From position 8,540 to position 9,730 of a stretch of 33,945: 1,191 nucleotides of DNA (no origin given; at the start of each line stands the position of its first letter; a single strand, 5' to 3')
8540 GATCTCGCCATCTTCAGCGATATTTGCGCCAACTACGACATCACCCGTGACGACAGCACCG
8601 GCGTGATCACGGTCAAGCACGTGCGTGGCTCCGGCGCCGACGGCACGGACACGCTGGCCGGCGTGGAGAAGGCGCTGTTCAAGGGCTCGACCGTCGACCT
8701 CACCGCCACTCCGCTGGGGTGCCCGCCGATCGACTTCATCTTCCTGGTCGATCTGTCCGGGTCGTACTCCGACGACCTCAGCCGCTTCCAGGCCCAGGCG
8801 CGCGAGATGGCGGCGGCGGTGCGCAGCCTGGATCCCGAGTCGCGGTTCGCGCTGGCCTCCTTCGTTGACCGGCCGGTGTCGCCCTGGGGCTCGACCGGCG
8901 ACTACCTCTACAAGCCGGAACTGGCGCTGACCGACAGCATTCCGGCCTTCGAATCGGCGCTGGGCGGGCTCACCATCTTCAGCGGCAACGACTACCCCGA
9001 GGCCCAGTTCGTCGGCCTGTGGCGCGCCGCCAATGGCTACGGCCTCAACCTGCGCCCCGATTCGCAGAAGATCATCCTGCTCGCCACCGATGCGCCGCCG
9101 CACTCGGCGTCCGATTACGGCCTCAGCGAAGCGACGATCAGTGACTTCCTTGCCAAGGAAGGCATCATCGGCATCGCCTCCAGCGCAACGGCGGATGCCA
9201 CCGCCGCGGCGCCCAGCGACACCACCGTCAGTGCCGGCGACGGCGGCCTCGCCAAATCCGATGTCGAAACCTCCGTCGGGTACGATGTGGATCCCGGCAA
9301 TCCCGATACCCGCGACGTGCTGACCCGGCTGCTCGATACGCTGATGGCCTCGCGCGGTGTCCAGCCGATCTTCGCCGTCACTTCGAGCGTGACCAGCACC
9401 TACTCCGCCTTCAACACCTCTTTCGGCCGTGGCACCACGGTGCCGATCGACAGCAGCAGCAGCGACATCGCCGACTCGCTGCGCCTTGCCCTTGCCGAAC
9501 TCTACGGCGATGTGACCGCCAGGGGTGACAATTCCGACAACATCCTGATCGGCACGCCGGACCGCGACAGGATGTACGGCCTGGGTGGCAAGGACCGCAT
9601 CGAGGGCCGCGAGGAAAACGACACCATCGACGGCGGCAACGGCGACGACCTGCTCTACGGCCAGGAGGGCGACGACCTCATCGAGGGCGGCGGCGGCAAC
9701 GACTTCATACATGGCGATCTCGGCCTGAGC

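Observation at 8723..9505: A complete integrin-beta I-like domain sits inside the RTX region of a serralysin-type protease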

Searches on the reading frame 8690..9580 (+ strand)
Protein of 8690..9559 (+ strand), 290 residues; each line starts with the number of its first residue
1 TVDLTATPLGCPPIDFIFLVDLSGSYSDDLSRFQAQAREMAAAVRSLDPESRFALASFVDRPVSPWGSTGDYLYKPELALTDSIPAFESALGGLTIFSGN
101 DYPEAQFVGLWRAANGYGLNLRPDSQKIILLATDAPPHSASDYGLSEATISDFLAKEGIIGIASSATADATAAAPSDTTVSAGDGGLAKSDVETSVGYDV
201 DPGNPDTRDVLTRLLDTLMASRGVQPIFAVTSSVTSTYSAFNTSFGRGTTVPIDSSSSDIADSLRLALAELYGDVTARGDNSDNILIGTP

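Call 3: search_protein_families(library=pfam, proteins=[window:8690-9560:+], max_evalue=1)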
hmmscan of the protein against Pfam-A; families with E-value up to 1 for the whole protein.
window:8690-9560:+ (290 aa): 3 families
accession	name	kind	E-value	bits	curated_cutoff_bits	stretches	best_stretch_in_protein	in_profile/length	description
PF00362.24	Integrin_beta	-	9.6e-19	68.5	24.8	2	13-146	5-156/248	Integrin beta chain VWA domain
PF13519.12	VWA_2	-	0.00069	20.6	27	1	17-62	2-49/107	von Willebrand factor type A domain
PF25106.1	VWA_4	-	0.00069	19.7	27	1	17-141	3-110/169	von Willebrand factor A domain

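Call 5: search_solved_structures(query=window:8690-9560:+, max_evalue=10, show_alignments=3)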
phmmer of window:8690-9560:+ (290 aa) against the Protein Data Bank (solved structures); distinct sequences matched with E-value up to 10: 60.
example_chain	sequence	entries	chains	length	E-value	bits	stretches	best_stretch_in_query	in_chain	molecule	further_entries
1tye_B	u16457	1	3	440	2.5e-12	50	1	13-145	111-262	Integrin beta-3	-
2vc2_B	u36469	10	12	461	3.1e-12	49.7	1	13-145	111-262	INTEGRIN BETA-3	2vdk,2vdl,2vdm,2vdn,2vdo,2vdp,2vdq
8ij5_B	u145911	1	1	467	3.3e-12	49.7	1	13-144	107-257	Integrin beta-3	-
4z7n_B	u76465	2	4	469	3.4e-12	49.6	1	13-144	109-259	Integrin beta-3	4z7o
3nid_B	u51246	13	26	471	3.5e-12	49.6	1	13-144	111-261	Integrin beta-3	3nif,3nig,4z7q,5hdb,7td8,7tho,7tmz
3t3m_B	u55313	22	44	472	3.5e-12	49.6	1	13-144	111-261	Integrin beta-3 | Isoform Beta-3C of Integrin beta-3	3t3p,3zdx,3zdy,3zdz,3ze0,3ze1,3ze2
9e8b_B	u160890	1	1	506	4.7e-12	49.2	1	13-144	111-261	Integrin beta-3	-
6mk0_B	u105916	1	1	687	1.7e-11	47.4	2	13-67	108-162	Integrin beta-3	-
6v4p_B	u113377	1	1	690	1.7e-11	47.3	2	13-67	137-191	Integrin beta-3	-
6naj_B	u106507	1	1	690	1.7e-11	47.3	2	13-67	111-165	Integrin beta-3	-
3fcs_B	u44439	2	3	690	1.7e-11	47.3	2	13-67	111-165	Integrin beta-3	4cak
4g1m_B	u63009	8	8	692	1.7e-11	47.3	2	13-67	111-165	Integrin beta-3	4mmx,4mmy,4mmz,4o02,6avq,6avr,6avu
1jv2_B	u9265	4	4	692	1.7e-11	47.3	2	13-67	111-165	PLATELET MEMBRANE GLYCOPROTEIN IIIA BETA SUBUNIT | INTEGRIN BETA-3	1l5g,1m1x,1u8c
3ije_B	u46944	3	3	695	1.7e-11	47.3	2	13-67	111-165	Integrin beta-3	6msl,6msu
9td2_B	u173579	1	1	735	2.2e-11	47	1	13-145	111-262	Integrin beta-3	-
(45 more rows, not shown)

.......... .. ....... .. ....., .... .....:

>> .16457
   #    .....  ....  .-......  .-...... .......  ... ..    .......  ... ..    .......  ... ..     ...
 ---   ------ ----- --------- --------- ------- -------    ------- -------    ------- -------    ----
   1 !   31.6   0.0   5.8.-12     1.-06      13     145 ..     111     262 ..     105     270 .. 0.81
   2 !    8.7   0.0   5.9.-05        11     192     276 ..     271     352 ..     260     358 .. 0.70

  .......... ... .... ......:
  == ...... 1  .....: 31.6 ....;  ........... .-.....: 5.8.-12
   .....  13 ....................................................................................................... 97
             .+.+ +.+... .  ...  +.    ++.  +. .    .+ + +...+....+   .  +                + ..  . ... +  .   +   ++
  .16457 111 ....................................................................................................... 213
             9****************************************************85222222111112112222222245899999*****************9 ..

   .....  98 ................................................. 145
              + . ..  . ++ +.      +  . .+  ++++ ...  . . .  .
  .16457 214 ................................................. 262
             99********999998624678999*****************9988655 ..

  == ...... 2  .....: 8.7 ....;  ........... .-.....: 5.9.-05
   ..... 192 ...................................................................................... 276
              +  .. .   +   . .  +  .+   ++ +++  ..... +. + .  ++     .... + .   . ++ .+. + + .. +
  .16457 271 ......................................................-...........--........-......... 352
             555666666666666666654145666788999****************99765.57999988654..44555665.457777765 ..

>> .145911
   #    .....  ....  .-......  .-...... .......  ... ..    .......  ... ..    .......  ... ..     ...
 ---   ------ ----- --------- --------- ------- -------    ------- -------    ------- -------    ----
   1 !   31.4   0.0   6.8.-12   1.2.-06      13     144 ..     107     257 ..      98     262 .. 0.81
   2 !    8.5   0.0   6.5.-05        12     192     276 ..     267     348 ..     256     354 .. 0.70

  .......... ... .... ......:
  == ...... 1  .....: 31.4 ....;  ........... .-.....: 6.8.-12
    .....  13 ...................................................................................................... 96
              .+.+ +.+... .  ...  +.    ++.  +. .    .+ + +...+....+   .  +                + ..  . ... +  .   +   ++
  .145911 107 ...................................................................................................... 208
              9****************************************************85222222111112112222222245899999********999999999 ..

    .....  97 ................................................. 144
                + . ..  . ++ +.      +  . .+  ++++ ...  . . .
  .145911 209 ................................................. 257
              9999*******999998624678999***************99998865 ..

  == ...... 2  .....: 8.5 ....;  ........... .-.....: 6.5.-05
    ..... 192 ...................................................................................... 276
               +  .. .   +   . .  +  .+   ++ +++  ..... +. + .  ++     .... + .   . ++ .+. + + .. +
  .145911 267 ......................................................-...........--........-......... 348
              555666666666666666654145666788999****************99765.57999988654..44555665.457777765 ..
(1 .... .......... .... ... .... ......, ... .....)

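Call 12: find_homologous_proteins(query=window:8690-9559:+, max_evalue=0.001)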
Query window:8690-9559:+ (290 aa): 21 proteins with E <= 0.001 among 8000 candidates.
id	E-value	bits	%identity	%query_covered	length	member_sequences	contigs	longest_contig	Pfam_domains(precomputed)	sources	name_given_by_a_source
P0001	7.4e-47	178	66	43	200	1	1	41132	PF00362.25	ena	-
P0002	1.8e-42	164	60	58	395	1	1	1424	PF00353.26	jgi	jgi:Ca2+-binding RTX toxin-like protein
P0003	1.8e-30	124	33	95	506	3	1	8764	PF00362.25,PF17963.8,PF17892.8,PF00092.35,PF17803.8,PF19076.7,PF24909.1,PF16184.12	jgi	-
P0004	1.1e-26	112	31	92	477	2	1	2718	PF00362.25,PF08548.18,PF00353.26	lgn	-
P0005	4.0e-25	107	32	90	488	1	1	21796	PF00362.25,PF00353.26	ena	-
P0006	1.8e-24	105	30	96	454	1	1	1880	PF00362.25,PF00353.26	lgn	-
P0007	5.7e-23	100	32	89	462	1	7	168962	PF00362.25,PF00353.26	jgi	jgi:Ca2+-binding RTX toxin-like protein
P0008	2.4e-21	94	37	54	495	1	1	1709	PF00362.25,PF25106.2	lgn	-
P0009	1.5e-19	89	34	57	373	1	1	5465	PF00362.25,PF25106.2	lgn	-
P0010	1.9e-18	85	37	48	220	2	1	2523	PF00362.25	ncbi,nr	ncbi:MAG: hypothetical protein LPK92_01560, partial [Actinomycetes bacterium]|nr:hypothetical protei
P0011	1.6e-17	82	28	88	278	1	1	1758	PF00362.25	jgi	-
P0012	2.5e-17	81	43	38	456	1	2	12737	PF00362.25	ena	-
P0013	2.5e-17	81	32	83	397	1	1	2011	PF00362.25,PF00353.26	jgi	jgi:Ca2+-binding RTX toxin-like protein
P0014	8.0e-17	80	38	48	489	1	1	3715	PF00362.25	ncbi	ncbi:MAG: hypothetical protein ACQERF_11445 [Actinomycetota bacterium]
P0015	1.0e-15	76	37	46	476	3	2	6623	PF00362.25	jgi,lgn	-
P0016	1.4e-15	76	35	46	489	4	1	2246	PF00362.25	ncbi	ncbi:MAG: hypothetical protein ACK550_15600, partial [Synechococcaceae cyanobacterium]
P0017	3.8e-15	74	38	47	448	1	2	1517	PF00362.25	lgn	-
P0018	1.0e-14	73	34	49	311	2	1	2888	PF00362.25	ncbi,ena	-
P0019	2.5e-12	65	25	86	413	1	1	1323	PF00362.25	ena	-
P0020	7.0e-11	60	35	48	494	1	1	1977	PF00362.25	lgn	-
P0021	8.8e-7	47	32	61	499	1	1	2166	PF00362.25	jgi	jgi:hypothetical protein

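Call 23: find_related_loci(query=A2, collection=genome_contigs, flank=6000)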
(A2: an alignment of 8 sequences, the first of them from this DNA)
Query A2 (270 aa) in genome_contigs; peptide patterns used: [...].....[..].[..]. (x = any residue, [..] = any of these).
207 stretches matched a pattern; 152 encode a relative of the query (tblastn E <= 1e-3); the best 80 are kept; 80 distinct loci.
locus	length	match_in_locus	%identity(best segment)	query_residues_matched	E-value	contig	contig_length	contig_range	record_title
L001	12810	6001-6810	53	1-268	3e-82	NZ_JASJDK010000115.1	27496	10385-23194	MAG: Mastigocoleus sp. MO_188.B34 MO_188.c_1898, whole genome shotgun sequence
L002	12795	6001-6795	54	2-263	1e-73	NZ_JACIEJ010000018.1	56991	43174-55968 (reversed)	Sagittula marina strain DSM 102235 Ga0373267_18, whole genome shotgun sequence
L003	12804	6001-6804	49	3-268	4e-68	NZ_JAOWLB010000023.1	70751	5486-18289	Ruegeria aquimaris strain XHP0148 NODE_23_length_70751_cov_294.803803, whole genome shotgun sequence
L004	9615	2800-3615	47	3-268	2e-65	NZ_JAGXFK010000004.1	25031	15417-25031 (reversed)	MAG: Sediminimonas sp. isolate LH_M13 k141_45240, whole genome shotgun sequence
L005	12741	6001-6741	48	2-268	3e-64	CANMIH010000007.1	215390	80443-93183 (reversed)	uncultured Pelagimonas sp. isolate 4-666-3Z.fasta genome assembly, contig: NODE_13, whole genome shotgun sequence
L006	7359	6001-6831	47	7-269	2e-64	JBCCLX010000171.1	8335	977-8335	MAG: Pseudomonadota bacterium isolate P01_C01_bin.37 k141_1106304_length_8335_cov_42.8360, whole genome shotgun sequence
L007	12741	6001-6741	48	2-268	5e-64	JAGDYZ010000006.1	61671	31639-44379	MAG: Pelagimonas sp. isolate FR12alp8 FR12ZCynBig_contig_190, whole genome shotgun sequence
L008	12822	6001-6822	45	3-268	4e-62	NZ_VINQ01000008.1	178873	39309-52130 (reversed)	Aquicoccus porphyridii strain L1 8-17 scaffold_7, whole genome shotgun sequence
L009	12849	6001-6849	46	1-269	1e-61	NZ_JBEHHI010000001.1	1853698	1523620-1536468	Rhodovulum iodosum strain UT/N1 Ga0609869_01, whole genome shotgun sequence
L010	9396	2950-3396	62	3-151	1e-59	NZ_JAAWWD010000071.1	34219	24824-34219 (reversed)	MAG: Aestuariivita sp. isolate FE80 Cluster1_contig_173, whole genome shotgun sequence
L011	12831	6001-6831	45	2-268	2e-63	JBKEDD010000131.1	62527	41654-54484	MAG: Jhaorihella sp. isolate VLC_029 k251_4368866, whole genome shotgun sequence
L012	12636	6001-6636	34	5-260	1e-38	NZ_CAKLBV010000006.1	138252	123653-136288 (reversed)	Methylobacterium sp. Leaf118, whole genome shotgun sequence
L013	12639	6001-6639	33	5-261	5e-38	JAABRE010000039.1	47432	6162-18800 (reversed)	MAG: Synechococcales cyanobacterium S06 isolate S06.Bin197 NODE_39_length_47432_cov_8.47848, whole genome shotgun sequen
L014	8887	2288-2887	34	6-270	6e-36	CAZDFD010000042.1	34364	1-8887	MAG TPA_asm: uncultured Geminicoccaceae bacterium isolate binchicken_co274_314 genome assembly, contig: NODE_3239_length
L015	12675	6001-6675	34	5-268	3e-35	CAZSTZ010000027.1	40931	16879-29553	MAG TPA_asm: uncultured bacterium isolate binchicken_co405_168 genome assembly, contig: NODE_1295_length_40931_cov_9.312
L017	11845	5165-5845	33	5-268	2e-33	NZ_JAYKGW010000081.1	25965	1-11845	MAG: Okeania sp. isolate 1238230 NODE_9597283, whole genome shotgun sequence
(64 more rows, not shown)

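Call 29: search_protein_representatives(protein=window:8690-9559:+)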
Query: 290 residues. Proteins with E-value up to 0.001 (for the whole library): 2673; up to 1e-10: 767; up to 1e-30: 36. The best 150 are listed.
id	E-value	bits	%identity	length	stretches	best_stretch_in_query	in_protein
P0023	8.2e-126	435.4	79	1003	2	2-164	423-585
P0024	1.1e-81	290.8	55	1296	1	2-289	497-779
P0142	1.6e-80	286.8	56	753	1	2-289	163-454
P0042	2.9e-79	282.8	55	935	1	1-288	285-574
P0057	9.4e-71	254.8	52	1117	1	6-290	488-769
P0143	1.2e-69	251.2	40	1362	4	13-158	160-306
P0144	1.8e-68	247.4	53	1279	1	7-289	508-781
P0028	1.8e-67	244.1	53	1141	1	2-286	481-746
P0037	6.7e-67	242.2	51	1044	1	11-289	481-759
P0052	3.0e-65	236.8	60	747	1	2-204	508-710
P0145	1.9e-64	234.2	51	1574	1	2-289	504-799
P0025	1.1e-62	228.4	54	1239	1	2-288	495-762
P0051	2.2e-62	227.4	49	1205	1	2-289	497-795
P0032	2.7e-60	220.6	52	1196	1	1-290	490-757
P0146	5.0e-59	216.4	49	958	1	1-289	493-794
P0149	2.6e-50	187.8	31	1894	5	12-143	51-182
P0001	2.4e-47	178.1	65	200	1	35-161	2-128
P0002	5.7e-43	163.7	73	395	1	143-290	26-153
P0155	8.3e-38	146.8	24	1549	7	8-160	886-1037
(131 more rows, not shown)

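Call 35: search_protein_families(library=pfam, proteins=[P0149, P0155], max_evalue=0.001)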
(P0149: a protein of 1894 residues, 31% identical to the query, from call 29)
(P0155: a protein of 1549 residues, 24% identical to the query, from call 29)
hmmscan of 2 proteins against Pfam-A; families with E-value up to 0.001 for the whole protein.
P0149 (1894 aa): 3 families
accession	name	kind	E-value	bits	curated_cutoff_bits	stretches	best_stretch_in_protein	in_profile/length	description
PF00362.24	Integrin_beta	-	5.3e-35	121.7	24.8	2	351-535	6-199/248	Integrin beta chain VWA domain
PF00092.34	VWA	-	3.6e-08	34.3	23.8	0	354-473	3-113/174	von Willebrand factor type A domain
PF14855.11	PapJ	-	0.00063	19.9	25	0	1204-1251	80-127/187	Pilus-assembly fibrillin subunit, chaperone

P0155 (1549 aa): 9 families
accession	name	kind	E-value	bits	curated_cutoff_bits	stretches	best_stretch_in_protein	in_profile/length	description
PF25106.1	VWA_4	-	1.1e-67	227.3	27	7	274-412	2-121/169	von Willebrand factor A domain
PF00092.34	VWA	-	3.6e-65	219.9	23.8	6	693-872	1-167/174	von Willebrand factor type A domain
PF13519.12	VWA_2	-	9.1e-36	123.2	27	2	274-391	1-106/107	von Willebrand factor type A domain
PF00362.24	Integrin_beta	-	3.1e-31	109.4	24.8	1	892-1013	6-146/248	Integrin beta chain VWA domain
PF13768.12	VWA_3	-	7e-08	33.1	27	0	273-417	2-135/155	von Willebrand factor type A domain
PF20782.3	TssR_VWA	-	3.3e-07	30.1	25.7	0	271-319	47-97/304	TssR protein VWA domain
PF24909.1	vWA_SIBA-E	-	1e-06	28.9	27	0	889-940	33-84/284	Integrin beta-like protein A-E, vWA-like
PF19266.4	CIS_tube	-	0.00023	21.4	27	0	889-923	60-97/158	Contractile injection system tube protein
PF11265.14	Med25_VWA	-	0.00045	20.4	21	0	1331-1350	3-22/213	Mediator complex subunit 25 von Willebrand factor type A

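Call 39: predict_structure(alignment_id=A3)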
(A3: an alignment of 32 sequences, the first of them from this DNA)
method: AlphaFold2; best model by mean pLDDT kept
length: 297 residues; sequences in the alignment: 32
mean_pLDDT: 79.1   pTM: 0.77
mean pLDDT of the five models: 79.1, 78.9, 78.7, 77.5, 73.0
residues with pLDDT >= 90: 125; 70-90: 91; 50-70: 39; < 50: 42
segments of 3 or more residues with pLDDT < 50: 162-203
pLDDT, mean of each block of 10 residues (from residue 1): 60 95 88 95 96 95 75 95 98 87 82 95 95 84 61 69 44 40 38 38 62 87 94 90 91 88 92 83 76 78
secondary structure, 60 per line:
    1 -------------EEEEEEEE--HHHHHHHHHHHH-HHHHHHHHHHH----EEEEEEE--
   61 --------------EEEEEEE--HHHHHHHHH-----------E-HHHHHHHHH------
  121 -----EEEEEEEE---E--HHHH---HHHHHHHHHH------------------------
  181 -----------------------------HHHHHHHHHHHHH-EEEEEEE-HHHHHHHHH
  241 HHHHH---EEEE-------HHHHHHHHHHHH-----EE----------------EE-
elements in order: E14-21 H24-35 H37-47 E52-58 E75-81 H84-92 H106-114 E126-133 H140-143 H147-156 H210-222 E224-230 H232-245 E249-252 H260-271
